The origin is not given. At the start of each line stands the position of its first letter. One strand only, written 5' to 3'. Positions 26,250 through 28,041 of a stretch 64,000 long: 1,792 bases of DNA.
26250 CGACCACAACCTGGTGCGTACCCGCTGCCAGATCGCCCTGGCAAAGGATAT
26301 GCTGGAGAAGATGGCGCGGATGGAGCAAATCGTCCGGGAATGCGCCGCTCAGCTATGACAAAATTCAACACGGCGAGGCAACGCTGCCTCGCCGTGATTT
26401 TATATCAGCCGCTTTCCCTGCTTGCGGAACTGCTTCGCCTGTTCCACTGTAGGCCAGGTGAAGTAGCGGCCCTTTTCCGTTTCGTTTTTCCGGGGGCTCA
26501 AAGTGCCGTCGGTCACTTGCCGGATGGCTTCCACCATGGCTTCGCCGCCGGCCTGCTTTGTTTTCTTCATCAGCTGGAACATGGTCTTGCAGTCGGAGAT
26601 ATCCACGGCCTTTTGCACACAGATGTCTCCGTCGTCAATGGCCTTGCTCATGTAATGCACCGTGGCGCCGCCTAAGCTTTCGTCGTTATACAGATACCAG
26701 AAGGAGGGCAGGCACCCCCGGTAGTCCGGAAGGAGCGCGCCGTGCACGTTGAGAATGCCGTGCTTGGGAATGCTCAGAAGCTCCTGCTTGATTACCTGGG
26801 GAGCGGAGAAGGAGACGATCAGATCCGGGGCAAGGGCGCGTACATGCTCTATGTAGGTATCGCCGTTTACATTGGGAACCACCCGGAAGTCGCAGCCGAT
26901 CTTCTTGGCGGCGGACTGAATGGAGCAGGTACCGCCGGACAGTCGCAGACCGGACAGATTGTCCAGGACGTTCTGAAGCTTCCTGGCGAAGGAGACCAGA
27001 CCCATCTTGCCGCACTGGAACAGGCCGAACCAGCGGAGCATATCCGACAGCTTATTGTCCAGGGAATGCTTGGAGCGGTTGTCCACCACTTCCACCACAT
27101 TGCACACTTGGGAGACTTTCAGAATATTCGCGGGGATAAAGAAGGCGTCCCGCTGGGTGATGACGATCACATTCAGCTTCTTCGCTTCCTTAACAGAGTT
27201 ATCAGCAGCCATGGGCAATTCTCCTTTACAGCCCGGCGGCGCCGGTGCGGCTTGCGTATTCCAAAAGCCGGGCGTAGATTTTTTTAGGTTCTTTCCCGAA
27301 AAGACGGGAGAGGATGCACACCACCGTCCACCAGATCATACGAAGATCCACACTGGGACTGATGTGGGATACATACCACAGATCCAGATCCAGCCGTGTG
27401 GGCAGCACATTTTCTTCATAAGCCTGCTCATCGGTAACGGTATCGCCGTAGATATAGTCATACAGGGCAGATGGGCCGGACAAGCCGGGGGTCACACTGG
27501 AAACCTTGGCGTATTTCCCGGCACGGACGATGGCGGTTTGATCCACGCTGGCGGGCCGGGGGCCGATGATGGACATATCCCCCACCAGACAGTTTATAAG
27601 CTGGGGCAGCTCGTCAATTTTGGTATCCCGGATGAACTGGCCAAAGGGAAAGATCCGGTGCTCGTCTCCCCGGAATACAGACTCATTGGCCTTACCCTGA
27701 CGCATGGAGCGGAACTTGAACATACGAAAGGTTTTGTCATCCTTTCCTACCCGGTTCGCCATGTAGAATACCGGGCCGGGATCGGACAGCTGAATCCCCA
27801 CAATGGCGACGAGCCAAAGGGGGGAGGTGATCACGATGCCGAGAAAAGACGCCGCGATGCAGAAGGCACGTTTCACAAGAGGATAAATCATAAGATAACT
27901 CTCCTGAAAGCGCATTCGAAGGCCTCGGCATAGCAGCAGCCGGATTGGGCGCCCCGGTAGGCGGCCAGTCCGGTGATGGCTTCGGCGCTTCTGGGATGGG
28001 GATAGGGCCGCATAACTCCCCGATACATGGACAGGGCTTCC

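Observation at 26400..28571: Candidate acetyl-to-formyl swap module: PIG-L deacetylase, initiating transferase and formyltransferase in one divergent operon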

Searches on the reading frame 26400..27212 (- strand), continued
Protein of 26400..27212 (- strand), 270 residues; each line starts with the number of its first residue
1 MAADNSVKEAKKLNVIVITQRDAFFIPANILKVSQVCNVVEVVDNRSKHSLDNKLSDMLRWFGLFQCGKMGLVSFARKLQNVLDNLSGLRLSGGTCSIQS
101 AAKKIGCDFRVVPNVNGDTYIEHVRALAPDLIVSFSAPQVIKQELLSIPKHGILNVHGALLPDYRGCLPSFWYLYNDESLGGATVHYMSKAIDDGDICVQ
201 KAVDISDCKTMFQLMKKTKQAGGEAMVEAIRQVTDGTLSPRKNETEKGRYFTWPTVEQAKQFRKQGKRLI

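Call 67: search_dna_similar(query=window:26400-27212:-, collection=plasmids, mode=protein, max_evalue=1e-10, max_rows=12)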
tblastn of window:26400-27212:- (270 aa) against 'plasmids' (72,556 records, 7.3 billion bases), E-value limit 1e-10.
Records with a match: 155; places in all: 157; records where one place covers at least 80% of the query: 1.
Best place of each record, by identity: <60% 155.
By first word of the organism name: Pantoea 93; Escherichia 5; Cupriavidus 4; Mycobacterium 4; Klebsiella 3; Duffyella 3; Bacillus 3; Salmonella 3; Streptomyces 3; Clostridium 2; and 29 more.
By predicted mobility (MOB-suite, as given by PLSDB): non-mobilizable 130; mobilizable 23; conjugative 2.
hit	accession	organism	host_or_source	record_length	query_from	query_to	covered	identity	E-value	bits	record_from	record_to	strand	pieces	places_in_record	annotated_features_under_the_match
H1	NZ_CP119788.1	Haloarcula halobia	cell culture,sediment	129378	13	269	95%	32.8%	1e-41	159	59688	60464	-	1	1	formyltransferase family protein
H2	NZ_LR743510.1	Methylobacterium bullatum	-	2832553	79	270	71%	28.6%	1e-12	75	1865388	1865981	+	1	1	none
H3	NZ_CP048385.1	Citrobacter freundii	cell culture,environment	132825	97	259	60%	33.1%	1e-17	89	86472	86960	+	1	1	arnA: bifunctional UDP-4-amino-4-deoxy-L-arabinose ...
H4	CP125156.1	Klebsiella pneumoniae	-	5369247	97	260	61%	32.3%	1e-18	92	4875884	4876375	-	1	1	arnA: bifunctional UDP-4-amino-4-deoxy-L-arabinose ...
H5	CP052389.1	Klebsiella pneumoniae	Homo sapiens,blood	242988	97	260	61%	32.3%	2e-18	92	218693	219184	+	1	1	arnA: bifunctional UDP-4-amino-4-deoxy-L-arabinose ...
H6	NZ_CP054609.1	Paenibacillus cellulosilyticus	cell culture,soil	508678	70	250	67%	29.2%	5e-17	88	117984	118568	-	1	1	fmt: methionyl-tRNA formyltransferase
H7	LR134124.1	Klebsiella aerogenes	not available: to be reported later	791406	97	260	61%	31.7%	3e-18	91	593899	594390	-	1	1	arnA: Polymyxin resistance protein ArnA_DH, UDP-glucuronic acid ...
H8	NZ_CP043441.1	Cupriavidus campinensis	cell culture,soil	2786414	98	252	57%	33.5%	4e-17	88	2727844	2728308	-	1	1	none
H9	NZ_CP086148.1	Clostridium estertheticum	horse,single colony,meat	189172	103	260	59%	32.9%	5e-18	91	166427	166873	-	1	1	fmt: methionyl-tRNA formyltransferase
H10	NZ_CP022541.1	Antarctobacter heliothermus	Skeletonema marinoi strain ST54,Cell ...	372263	106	246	52%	36.7%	2e-15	83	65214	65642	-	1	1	formyltransferase family protein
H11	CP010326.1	Pantoea sp. PSNIH1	shelf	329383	97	242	54%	34.9%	7e-16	84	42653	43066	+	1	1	none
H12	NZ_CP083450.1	Pantoea eucrina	cell culture,cucumber rhizosphere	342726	97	242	54%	34.9%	7e-16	84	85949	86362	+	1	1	none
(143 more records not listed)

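Call 70: get_annotated_region(hit=H1, flank=8000)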
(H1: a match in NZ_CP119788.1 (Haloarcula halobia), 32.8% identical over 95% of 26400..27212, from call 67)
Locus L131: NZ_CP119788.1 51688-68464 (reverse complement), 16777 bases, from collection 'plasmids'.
description: Haloarcula halobia strain XH51 plasmid unnamed1, complete sequence
organism: Haloarcula halobia (NCBI taxid 3033388)
taxonomy: Archaea; Euryarchaeota; Halobacteria; Halobacteriales; Haloarculaceae; Haloarcula; Haloarcula halobia
host: -; source: cell culture,sediment; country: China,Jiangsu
typing (MOB-suite, as given by PLSDB): non-mobilizable
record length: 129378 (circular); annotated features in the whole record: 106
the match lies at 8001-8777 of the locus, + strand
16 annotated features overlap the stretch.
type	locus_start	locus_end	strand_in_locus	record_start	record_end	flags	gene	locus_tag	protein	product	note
CDS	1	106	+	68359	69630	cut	-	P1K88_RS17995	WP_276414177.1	hypothetical protein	-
CDS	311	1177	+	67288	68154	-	-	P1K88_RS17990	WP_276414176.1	FkbM family methyltransferase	-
CDS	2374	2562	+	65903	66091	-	-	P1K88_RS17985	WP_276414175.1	hypothetical protein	-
CDS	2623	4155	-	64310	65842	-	-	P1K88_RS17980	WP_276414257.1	alkaline phosphatase family protein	-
CDS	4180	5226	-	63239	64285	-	-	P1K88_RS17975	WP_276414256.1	glycosyltransferase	-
CDS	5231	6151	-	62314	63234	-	-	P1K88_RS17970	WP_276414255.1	polysaccharide deacetylase family protein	GO:0005975 - carbohydrate metabolic process [Evidence IEA]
CDS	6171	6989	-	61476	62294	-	-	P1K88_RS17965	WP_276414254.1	glycosyltransferase family 2 protein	-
CDS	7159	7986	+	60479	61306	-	-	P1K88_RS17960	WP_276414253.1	polysaccharide deacetylase family protein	GO:0005975 - carbohydrate metabolic process [Evidence IEA]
CDS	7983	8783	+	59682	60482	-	-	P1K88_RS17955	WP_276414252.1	formyltransferase family protein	GO:0009058 - biosynthetic process [Evidence IEA]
CDS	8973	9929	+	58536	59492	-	-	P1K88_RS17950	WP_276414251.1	lysylphosphatidylglycerol synthase transmembrane domain-containing protein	-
CDS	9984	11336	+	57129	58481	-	-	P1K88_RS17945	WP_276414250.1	sulfatase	-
CDS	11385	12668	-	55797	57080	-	-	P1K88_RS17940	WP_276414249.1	glycosyltransferase family 2 protein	-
CDS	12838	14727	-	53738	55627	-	-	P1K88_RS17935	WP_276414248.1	hypothetical protein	-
CDS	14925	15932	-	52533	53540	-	-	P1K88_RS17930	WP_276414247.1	glycosyltransferase family A protein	-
CDS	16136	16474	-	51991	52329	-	-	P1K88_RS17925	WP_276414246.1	hypothetical protein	-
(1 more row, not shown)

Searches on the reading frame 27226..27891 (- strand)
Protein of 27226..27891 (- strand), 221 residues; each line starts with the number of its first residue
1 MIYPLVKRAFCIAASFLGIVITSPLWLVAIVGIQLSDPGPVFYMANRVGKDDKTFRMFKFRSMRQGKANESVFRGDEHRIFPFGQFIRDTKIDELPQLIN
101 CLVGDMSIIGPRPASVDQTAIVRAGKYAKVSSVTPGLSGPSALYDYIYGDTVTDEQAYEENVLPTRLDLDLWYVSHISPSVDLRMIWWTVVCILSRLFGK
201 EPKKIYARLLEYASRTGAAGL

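Call 5: search_protein_families(library=pfam, proteins=[window:27226-27891:-], max_evalue=0.001)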
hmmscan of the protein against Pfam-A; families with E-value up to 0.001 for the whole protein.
window:27226-27891:- (221 aa): 1 family
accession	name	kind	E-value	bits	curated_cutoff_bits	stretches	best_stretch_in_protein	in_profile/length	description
PF02397.22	Bac_transf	-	5.3e-48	163.3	27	1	7-194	1-178/179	Bacterial sugar transferase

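Call 15: search_solved_structures(query=window:27226-27891:-, max_evalue=0.01, show_alignments=1)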
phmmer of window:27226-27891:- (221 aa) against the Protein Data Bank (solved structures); distinct sequences matched with E-value up to 0.01: 7.
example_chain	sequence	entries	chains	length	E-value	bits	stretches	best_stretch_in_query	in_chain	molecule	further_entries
8g1n_A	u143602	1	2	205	9e-21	77.6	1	5-194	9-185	N,N'-diacetylbacilliosaminyl-1-phosphate transferase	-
8e37_B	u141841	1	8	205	4.3e-20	75.4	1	5-189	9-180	N,N'-diacetylbacilliosaminyl-1-phosphate transferase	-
9s7s_A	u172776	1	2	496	4.8e-17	65.4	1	6-196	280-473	UDP-Gal::undecaprenolphosphate Gal-1-P transferase WbaP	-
30wc_A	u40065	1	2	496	4.8e-17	65.4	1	6-196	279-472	Undecaprenyl-phosphate galactose phosphotransferase WbaP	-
9s8l_A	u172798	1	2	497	4.8e-17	65.4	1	6-196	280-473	UDP-Gal::undecaprenolphosphate Gal-1-P transferase WbaP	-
30us_A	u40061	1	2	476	7.1e-17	64.8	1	6-195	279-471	UDP-Gal::undecaprenolphosphate Gal-1-P transferase WbaP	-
8t53_A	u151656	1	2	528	1.2e-16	64.1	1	6-119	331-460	Undecaprenyl-phosphate galactose phosphotransferase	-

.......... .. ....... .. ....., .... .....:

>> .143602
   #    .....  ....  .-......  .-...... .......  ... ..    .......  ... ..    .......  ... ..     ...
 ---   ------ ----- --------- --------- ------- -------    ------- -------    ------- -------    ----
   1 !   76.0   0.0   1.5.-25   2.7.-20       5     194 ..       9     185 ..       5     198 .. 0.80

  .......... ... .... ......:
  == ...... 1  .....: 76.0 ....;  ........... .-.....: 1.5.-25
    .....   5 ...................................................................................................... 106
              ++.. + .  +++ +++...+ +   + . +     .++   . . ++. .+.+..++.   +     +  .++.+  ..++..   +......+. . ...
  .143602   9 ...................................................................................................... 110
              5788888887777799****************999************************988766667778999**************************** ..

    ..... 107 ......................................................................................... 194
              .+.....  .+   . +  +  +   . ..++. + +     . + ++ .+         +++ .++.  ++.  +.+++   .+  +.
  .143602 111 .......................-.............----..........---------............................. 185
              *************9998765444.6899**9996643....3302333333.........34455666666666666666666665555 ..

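Call 33: search_protein_families(library=ncbifam, proteins=[window:27226-27891:-], max_evalue=0.00001)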
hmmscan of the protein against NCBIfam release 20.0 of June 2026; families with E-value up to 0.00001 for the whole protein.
window:27226-27891:- (221 aa): 10 families
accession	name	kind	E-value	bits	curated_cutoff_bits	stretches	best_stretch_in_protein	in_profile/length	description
TIGR03025.1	EPS_sugtrans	subfamily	1.6e-53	182.6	295.55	1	5-195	256-440/445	exopolysaccharide biosynthesis polyprenyl glycosylphosphotransferase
TIGR03023.1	WcaJ_sugtrans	equivalog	6.3e-47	160.9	410.75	1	5-194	261-447/453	undecaprenyl-phosphate glucose phosphotransferase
TIGR03013.1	EpsB_2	subfamily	1e-40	140.2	393.35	1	5-194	253-437/443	TIGR03013 family XrtA/PEP-CTERM system glycosyltransferase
TIGR03022.1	WbaP_sugtrans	subfamily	2.9e-35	122.4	403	2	78-196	347-452/456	undecaprenyl-phosphate galactose phosphotransferase WbaP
NF050817.1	PolSacchBiosHfsE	equivalog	4.2e-33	114.8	750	1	5-194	270-460/467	polysaccharide biosynthesis protein HfsE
NF052601.1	undeca_RfbP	equivalog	7.8e-32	110.5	330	1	6-194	44-236/244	undecaprenyl-phosphate galactose phosphotransferase family protein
NF007518.0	PRK10124.1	equivalog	5.3e-29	101.2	684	1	4-191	271-455/464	undecaprenyl-phosphate glucose phosphotransferase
NF041877.1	EPS_EpsZ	equivalog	2.9e-26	92.2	800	1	6-194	265-453/459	exopolysaccharide biosynthesis polyisoprenyl-phosphate hexose-1-phosphate transferase EpsZ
NF011751.0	PRK15204.1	equivalog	1.6e-19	69.9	907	1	5-196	278-472/476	undecaprenyl-phosphate galactose phosphotransferase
NF045514.1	glycotran_HepC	equivalog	7.3e-19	67.9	140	1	10-118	120-216/220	heterocyst development glycosyltransferase HepC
